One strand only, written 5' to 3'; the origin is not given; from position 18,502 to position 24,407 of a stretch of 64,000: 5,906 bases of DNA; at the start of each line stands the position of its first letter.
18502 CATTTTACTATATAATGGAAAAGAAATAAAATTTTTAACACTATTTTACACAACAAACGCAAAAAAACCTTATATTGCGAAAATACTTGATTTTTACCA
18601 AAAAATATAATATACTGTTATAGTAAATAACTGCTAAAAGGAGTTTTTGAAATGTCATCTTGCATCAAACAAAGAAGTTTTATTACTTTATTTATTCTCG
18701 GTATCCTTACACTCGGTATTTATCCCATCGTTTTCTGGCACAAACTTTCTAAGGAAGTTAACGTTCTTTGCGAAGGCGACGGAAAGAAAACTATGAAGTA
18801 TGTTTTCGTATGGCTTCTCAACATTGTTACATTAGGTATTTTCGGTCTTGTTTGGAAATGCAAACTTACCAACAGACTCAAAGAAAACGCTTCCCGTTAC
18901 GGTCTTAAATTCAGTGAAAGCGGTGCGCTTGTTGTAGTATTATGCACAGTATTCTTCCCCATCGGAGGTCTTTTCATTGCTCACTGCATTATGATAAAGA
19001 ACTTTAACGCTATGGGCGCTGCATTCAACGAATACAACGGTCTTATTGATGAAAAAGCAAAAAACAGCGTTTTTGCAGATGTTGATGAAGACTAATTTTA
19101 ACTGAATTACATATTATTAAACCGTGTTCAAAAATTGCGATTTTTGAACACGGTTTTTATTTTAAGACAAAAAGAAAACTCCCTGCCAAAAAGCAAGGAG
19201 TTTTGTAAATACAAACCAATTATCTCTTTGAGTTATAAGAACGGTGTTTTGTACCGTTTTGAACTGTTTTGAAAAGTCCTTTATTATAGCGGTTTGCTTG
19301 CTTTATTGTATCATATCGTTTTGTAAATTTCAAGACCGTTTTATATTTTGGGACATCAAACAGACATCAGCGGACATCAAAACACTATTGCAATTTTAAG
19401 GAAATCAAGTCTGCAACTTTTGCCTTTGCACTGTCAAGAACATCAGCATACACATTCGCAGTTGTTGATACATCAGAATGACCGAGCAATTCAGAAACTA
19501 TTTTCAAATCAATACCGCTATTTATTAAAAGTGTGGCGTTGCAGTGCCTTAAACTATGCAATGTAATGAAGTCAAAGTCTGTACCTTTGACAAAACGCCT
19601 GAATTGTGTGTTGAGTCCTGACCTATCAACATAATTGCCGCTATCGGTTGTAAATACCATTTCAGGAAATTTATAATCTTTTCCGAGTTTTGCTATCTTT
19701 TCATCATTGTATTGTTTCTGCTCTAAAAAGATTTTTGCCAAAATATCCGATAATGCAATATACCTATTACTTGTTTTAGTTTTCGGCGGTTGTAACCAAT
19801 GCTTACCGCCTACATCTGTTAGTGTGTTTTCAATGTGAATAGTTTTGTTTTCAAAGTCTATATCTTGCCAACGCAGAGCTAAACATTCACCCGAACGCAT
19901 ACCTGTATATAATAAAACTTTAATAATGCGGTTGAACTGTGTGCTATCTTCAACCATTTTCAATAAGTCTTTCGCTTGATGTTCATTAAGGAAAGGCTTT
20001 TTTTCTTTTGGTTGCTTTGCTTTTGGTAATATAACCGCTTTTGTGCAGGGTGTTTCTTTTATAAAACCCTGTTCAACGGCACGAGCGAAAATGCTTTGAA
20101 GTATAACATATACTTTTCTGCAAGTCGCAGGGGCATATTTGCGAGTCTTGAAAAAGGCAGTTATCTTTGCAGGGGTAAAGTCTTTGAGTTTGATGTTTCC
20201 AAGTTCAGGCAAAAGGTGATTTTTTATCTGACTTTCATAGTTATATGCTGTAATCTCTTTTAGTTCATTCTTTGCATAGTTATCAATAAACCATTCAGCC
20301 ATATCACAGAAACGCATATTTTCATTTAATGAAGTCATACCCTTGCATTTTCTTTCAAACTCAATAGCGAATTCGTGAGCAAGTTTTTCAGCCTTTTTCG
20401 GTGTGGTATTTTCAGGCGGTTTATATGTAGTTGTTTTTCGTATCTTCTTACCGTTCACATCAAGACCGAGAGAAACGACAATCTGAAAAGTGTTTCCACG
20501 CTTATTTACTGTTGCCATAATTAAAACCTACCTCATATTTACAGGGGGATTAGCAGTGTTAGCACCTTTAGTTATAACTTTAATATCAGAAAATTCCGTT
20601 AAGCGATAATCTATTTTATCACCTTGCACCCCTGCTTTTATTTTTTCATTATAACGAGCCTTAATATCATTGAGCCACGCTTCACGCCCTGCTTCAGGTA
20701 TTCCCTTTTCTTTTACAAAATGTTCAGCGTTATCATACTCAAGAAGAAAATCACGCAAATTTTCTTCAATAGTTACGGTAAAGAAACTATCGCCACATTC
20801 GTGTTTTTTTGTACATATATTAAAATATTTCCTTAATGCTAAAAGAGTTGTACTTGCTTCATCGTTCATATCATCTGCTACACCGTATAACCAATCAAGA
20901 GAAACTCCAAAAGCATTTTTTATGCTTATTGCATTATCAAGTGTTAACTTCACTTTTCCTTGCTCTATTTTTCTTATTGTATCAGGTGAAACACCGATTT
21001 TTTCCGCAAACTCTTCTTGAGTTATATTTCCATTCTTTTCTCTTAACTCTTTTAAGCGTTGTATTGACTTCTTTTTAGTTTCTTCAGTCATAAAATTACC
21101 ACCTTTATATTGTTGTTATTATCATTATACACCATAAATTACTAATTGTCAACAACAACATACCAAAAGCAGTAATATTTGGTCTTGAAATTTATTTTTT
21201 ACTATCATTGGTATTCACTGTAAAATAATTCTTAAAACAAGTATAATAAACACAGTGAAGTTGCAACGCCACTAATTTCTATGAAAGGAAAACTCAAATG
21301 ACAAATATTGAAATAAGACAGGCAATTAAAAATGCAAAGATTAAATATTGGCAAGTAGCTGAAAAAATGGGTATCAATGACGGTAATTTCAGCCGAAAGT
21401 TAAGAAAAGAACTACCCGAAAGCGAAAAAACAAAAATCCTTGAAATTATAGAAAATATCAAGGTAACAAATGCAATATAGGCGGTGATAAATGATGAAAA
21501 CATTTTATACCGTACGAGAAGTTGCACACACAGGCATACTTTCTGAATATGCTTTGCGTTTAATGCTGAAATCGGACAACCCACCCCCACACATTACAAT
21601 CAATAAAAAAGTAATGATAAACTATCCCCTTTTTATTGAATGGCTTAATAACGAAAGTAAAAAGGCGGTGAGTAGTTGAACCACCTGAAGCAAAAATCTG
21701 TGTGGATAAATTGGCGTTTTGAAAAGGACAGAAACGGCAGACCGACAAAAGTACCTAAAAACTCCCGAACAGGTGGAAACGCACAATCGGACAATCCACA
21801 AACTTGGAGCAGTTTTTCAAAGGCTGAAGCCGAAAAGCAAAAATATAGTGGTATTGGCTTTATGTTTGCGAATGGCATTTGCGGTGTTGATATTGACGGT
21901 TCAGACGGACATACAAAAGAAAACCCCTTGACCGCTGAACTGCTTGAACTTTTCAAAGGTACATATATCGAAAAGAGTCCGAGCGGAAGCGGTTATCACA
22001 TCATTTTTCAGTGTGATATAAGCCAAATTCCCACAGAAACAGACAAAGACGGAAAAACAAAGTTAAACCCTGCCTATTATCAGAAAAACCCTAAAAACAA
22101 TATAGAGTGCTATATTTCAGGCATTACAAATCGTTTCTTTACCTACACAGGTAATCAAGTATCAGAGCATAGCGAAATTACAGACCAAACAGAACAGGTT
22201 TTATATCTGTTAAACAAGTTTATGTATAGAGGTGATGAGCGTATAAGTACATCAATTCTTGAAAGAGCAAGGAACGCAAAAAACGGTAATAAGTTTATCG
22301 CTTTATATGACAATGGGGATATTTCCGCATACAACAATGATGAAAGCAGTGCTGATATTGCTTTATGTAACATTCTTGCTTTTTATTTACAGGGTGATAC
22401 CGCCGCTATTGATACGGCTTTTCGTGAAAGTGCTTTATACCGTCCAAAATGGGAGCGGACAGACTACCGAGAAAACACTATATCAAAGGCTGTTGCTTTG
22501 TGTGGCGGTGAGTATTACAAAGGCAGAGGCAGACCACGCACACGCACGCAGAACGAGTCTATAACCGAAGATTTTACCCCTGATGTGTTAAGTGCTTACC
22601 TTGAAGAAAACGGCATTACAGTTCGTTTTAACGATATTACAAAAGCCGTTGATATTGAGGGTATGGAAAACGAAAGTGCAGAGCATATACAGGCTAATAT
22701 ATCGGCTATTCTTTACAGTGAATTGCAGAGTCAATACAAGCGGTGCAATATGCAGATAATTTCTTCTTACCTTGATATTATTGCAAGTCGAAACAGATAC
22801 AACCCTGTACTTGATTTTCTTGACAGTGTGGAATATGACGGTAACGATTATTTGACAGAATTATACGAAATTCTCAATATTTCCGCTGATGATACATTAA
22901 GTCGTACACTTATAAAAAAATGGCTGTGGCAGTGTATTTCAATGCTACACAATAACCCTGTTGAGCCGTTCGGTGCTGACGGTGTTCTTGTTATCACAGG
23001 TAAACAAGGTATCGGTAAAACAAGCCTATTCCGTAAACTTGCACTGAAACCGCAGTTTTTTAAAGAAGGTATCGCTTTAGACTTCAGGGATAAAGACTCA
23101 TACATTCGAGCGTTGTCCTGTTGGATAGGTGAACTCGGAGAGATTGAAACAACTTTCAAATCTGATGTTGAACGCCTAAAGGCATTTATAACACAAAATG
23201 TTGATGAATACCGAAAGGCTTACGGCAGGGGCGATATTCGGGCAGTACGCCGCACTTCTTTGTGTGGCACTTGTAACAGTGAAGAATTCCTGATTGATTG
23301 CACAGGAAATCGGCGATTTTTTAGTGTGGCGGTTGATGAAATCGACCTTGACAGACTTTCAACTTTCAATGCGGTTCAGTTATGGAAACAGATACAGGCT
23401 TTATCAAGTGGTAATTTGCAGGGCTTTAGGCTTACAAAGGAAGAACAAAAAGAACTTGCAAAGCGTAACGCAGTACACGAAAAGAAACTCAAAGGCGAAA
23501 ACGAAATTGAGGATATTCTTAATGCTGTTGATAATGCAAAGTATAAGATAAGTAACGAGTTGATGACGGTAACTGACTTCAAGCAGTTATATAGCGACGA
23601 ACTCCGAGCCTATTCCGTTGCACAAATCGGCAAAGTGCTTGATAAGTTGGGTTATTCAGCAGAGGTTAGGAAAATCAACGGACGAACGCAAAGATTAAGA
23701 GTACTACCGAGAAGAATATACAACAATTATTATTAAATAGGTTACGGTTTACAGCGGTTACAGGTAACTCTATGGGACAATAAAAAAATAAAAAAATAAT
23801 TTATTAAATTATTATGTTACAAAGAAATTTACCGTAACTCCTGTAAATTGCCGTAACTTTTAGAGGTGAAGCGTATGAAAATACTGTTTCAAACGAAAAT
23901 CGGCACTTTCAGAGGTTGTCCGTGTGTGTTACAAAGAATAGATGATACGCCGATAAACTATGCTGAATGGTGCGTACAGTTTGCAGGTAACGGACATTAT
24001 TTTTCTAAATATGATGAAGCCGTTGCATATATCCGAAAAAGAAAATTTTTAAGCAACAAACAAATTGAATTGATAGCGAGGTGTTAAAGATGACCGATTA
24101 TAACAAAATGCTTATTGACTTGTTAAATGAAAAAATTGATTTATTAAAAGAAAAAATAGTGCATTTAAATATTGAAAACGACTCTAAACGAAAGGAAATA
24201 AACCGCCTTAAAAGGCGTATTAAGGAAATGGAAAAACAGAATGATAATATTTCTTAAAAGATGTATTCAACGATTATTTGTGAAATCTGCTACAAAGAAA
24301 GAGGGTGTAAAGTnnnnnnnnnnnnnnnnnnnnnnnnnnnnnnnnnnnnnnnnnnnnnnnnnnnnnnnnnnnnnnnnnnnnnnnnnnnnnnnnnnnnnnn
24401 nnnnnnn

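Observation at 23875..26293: Eight translationally coupled small ORFs of unknown function as the island's only cargo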

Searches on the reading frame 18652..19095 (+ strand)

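Call 7: search_protein_families(library=pfam, max_evalue=0.01, proteins=[window:18652-19095:+])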
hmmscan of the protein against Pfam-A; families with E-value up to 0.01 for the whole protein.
window:18652-19095:+ (147 aa): 2 families
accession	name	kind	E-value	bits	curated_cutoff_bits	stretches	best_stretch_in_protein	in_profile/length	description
PF14018.11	DUF4234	-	6.3e-27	93.9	25.3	2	8-77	1-69/70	Domain of unknown function (DUF4234)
PF20403.5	DUF6693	-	0.0031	18.1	31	0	39-79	59-100/104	Family of unknown function (DUF6693)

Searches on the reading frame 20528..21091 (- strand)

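Call 7: search_protein_families(library=pfam, max_evalue=0.01, proteins=[window:20528-21091:-])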
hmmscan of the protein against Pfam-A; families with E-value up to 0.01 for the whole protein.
window:20528-21091:- (187 aa): 7 families
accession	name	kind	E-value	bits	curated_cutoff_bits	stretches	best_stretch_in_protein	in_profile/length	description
PF01381.28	HTH_3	-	6.4e-17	61.8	23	1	13-68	1-55/55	Helix-turn-helix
PF12844.13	HTH_19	-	3.7e-11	43.2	30.2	1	11-69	2-59/64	Helix-turn-helix domain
PF13560.12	HTH_31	-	1.1e-08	35.7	27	1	11-64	4-57/64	Helix-turn-helix domain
PF08279.18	HTH_11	-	0.00015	22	25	1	13-41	6-34/55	HTH domain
PF13443.12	HTH_26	-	0.00062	20.4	22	1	13-65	2-54/63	Cro/C1-type HTH DNA-binding domain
PF13413.12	HTH_25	-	0.0081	16.4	24.6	0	12-48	1-36/62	Helix-turn-helix domain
PF13412.12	HTH_24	-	0.0097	15.9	21.9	0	13-41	9-36/48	Winged helix-turn-helix DNA-binding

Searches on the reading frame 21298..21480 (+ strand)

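Call 7: search_protein_families(library=pfam, max_evalue=0.01, proteins=[window:21298-21480:+])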
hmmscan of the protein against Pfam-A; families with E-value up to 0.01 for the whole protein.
window:21298-21480:+ (60 aa): 0 families

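Call 101: search_protein_families(library=padloc, max_evalue=0.1, proteins=[window:21298-21477:+])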
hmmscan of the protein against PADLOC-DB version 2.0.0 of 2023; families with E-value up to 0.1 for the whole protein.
window:21298-21477:+ (60 aa): 0 families

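Call 102: search_protein_families(library=ncbifam, max_evalue=0.1, proteins=[window:21298-21477:+])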
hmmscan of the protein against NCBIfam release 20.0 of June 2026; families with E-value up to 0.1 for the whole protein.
window:21298-21477:+ (60 aa): 1 family
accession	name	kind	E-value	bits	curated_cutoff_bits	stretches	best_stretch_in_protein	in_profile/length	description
NF043052.1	DodecBact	equivalog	0.04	14.1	75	1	5-26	43-64/67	dodecin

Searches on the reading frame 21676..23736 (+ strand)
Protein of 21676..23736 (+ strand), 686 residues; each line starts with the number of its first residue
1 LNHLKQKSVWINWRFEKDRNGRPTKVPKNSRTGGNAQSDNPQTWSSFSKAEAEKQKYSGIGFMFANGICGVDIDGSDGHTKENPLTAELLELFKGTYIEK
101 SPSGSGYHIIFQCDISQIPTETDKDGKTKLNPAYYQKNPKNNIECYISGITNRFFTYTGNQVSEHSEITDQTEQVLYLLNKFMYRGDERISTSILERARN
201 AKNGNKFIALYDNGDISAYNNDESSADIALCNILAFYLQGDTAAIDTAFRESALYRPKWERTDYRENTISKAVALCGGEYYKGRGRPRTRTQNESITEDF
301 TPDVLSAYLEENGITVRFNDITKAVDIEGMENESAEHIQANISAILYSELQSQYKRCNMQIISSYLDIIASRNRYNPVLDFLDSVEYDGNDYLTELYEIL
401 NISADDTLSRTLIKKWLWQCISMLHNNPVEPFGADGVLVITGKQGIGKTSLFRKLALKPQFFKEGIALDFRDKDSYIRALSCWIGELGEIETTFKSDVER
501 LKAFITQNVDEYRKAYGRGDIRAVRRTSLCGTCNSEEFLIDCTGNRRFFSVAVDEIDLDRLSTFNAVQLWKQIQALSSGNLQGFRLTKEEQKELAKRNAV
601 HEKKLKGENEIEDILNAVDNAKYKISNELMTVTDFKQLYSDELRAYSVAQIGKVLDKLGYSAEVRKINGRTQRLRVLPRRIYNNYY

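Call 7: search_protein_families(library=pfam, max_evalue=0.01, proteins=[window:21676-23736:+])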
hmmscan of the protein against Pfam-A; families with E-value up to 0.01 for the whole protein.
window:21676-23736:+ (686 aa): 4 families
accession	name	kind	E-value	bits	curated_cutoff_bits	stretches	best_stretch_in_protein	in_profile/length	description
PF05272.17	VapE-like_dom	-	2.7e-47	161.5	25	1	382-601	1-215/217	Virulence-associated protein E-like domain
PF22763.1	NrS1-1_pol-like_HBD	-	1.6e-18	66.7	27.9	1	224-280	2-62/64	NrS-1 polymerase HBD domain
PF20720.3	nSTAND3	-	0.0021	18.2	27.2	1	435-458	17-40/155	Novel STAND NTPase 3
PF13401.12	AAA_22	-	0.0086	16.8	27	0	435-459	5-29/130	AAA domain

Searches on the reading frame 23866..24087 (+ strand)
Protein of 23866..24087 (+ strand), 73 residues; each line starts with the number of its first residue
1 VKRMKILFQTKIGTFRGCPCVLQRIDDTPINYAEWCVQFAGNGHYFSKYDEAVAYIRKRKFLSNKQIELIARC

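Call 4: search_protein_families(library=pfam, max_evalue=1, proteins=[window:23866-24087:+])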
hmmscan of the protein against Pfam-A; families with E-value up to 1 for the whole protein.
window:23866-24087:+ (73 aa): 0 families

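Call 5: search_protein_families(library=phrogs, max_evalue=1, proteins=[window:23866-24087:+])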
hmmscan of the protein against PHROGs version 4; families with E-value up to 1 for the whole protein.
window:23866-24087:+ (73 aa): 0 families

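Call 69: list_cluster_members(proteins=[window:23875-24084:+, window:24090-24254:+, window:24705-25280:+, window:25276-25563:+, window:25563-25784:+, window:25784-26008:+, window:26012-26290:+])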
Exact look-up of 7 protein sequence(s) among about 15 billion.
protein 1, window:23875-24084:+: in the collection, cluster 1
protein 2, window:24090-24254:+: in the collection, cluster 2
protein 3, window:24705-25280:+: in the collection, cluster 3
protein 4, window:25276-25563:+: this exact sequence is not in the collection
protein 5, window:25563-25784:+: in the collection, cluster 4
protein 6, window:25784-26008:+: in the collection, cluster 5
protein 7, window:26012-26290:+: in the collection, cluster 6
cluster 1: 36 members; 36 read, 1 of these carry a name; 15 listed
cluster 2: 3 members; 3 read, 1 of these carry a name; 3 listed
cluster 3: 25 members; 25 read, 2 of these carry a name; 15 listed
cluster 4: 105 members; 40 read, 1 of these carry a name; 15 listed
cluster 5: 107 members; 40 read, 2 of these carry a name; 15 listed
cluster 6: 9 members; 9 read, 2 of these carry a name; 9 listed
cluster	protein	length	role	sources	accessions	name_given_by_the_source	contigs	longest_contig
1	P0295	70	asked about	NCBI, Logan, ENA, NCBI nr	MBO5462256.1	MAG: hypothetical protein J6A49_02985 [Clostridia bacterium] | hypothetical protein [Clostridia bacterium]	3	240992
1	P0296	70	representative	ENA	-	-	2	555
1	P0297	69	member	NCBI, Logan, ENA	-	-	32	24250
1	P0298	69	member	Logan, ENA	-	-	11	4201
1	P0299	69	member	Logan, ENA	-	-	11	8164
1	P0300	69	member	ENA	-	-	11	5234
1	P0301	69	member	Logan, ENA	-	-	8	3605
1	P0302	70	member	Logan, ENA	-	-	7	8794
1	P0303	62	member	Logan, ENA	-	-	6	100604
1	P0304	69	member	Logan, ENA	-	-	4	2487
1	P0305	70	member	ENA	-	-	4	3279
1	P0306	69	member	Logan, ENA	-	-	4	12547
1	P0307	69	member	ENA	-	-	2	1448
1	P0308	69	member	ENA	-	-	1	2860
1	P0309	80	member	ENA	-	-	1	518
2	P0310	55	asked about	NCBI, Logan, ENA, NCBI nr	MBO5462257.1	MAG: hypothetical protein J6A49_02990 [Clostridia bacterium] | hypothetical protein [Clostridia bacterium]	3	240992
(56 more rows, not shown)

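Call 101: search_protein_families(library=padloc, max_evalue=0.1, proteins=[window:23875-24084:+])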
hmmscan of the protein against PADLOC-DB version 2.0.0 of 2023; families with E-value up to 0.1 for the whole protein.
window:23875-24084:+ (70 aa): 0 families

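Call 102: search_protein_families(library=ncbifam, max_evalue=0.1, proteins=[window:23875-24084:+])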
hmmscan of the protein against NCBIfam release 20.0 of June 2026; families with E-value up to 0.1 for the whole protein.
window:23875-24084:+ (70 aa): 0 families

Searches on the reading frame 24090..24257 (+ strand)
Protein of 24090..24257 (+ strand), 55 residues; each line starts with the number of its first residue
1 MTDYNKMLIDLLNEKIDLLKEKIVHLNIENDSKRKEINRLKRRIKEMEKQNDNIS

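Call 4: search_protein_families(library=pfam, max_evalue=1, proteins=[window:24090-24257:+])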
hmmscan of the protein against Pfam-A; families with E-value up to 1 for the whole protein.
window:24090-24257:+ (55 aa): 23 families
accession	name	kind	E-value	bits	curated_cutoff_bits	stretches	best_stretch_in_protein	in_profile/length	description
PF25014.1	NET2A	-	0.00017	22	33.1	1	7-51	125-169/235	NET2A-like domain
PF07989.16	Cnn_1N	-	0.0027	18.3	28.5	1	13-51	35-73/74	Centrosomin N-terminal motif 1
PF24423.1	OVT1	-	0.0048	17.7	30.9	1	12-55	41-84/100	Major antigen, helical domain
PF10186.14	ATG14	-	0.0056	16.2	33.2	1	6-50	68-112/347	Vacuolar sorting 38 and autophagy-related subunit 14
PF17871.7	AAA_lid_9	-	0.008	16.5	22.8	1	16-54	50-88/104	AAA lid domain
PF09738.14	LRRFIP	-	0.0096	15.7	28.2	1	9-53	120-164/300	LRRFIP family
PF18504.6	Csm1_N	-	0.012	16.3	26.3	1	15-53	17-59/70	Csm1 N-terminal domain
PF04508.17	Pox_A_type_inc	-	0.016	15.5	21.4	1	36-50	2-16/23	Viral A-type inclusion protein repeat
PF01519.22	DUF16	-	0.021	15.7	40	1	7-46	48-87/104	Protein of unknown function DUF16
PF04102.17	SlyX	-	0.028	15.5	30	1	12-51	15-54/67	SlyX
PF06005.17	ZapB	-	0.031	15.2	31.5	1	9-52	6-49/71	Cell division protein ZapB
PF04977.20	DivIC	-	0.032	14.5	28.9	1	12-43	22-53/80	Septum formation initiator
PF11932.13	DUF3450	-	0.037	13.8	32.6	1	12-54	49-91/241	Protein of unknown function (DUF3450)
PF04859.17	DUF641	-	0.049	14.4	27.6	1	14-54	84-124/127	Plant protein of unknown function (DUF641)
PF01166.23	TSC22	-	0.066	13.8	30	0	34-53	13-32/57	TSC-22/dip/bun family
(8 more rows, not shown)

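Call 5: search_protein_families(library=phrogs, max_evalue=1, proteins=[window:24090-24257:+])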
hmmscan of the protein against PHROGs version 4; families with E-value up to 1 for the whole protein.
window:24090-24257:+ (55 aa): 22 families
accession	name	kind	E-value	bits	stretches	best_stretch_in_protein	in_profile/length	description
phrog_18116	-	unknown function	0.00085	20.6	1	2-47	47-92/185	-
phrog_739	-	lysis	0.0068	17.6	1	13-52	26-65/122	Rz-like spanin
phrog_7330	-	unknown function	0.0083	17.4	1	10-52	38-80/82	-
phrog_7599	-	unknown function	0.013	16.9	1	9-51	23-64/95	-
phrog_77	-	DNA, RNA and nucleotide metabolism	0.018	14.5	1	1-51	465-514/967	SbcC-like subunit of palindrome specific endonuclease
phrog_3335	-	unknown function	0.025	15.7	1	22-54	16-48/56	-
phrog_1244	-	unknown function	0.04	14.3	1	12-52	38-78/157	-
phrog_35327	-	unknown function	0.046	13.7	1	6-55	193-241/348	-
phrog_19457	-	unknown function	0.05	14.5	1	9-52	14-57/182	-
phrog_1009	-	unknown function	0.089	13.9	1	5-52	30-86/103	-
phrog_4780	-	unknown function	0.11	13.1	1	9-50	139-180/275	-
phrog_2619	-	unknown function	0.13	13.5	1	12-53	59-100/124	-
phrog_19600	-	other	0.13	12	1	8-55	384-431/447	ATPase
phrog_20638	-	unknown function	0.14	13.2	1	14-48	17-51/52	-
phrog_2352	-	unknown function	0.15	13.2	1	21-51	2-31/52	-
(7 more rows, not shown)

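Call 101: search_protein_families(library=padloc, max_evalue=0.1, proteins=[window:24090-24254:+])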
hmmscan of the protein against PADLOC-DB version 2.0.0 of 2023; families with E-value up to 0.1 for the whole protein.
window:24090-24254:+ (55 aa): 1 family
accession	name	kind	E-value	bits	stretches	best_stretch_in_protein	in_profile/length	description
PDLC02753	PbeC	-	0.0037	13.6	1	9-50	427-468/648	PbeC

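Call 102: search_protein_families(library=ncbifam, max_evalue=0.1, proteins=[window:24090-24254:+])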
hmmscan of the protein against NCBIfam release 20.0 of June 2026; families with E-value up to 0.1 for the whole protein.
window:24090-24254:+ (55 aa): 6 families
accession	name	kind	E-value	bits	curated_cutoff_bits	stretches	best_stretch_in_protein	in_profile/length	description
TIGR04523.1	Mplasa_alph_rch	subfamily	0.0017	16.4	270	1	5-53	333-381/745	helix-rich protein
TIGR03346.1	chaperone_ClpB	equivalog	0.01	14.2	1232.1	1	13-52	383-422/853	ATP-dependent chaperone ClpB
TIGR04211.1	SH3_and_anchor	equivalog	0.03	13.9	65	1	14-53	118-157/198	TIGR04211 family SH3 domain-containing protein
NF008118.0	PRK10865.1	equivalog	0.034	12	1417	1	12-49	387-424/857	ATP-dependent chaperone ClpB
NF009644.1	PRK13169.1-5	equivalog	0.045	14.3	130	1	9-53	17-61/116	DNA replication initiation control protein YabA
NF007976.1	PRK10700.1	equivalog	0.047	12.8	290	1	8-50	236-278/291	23S rRNA pseudouridine(2605) synthase RluB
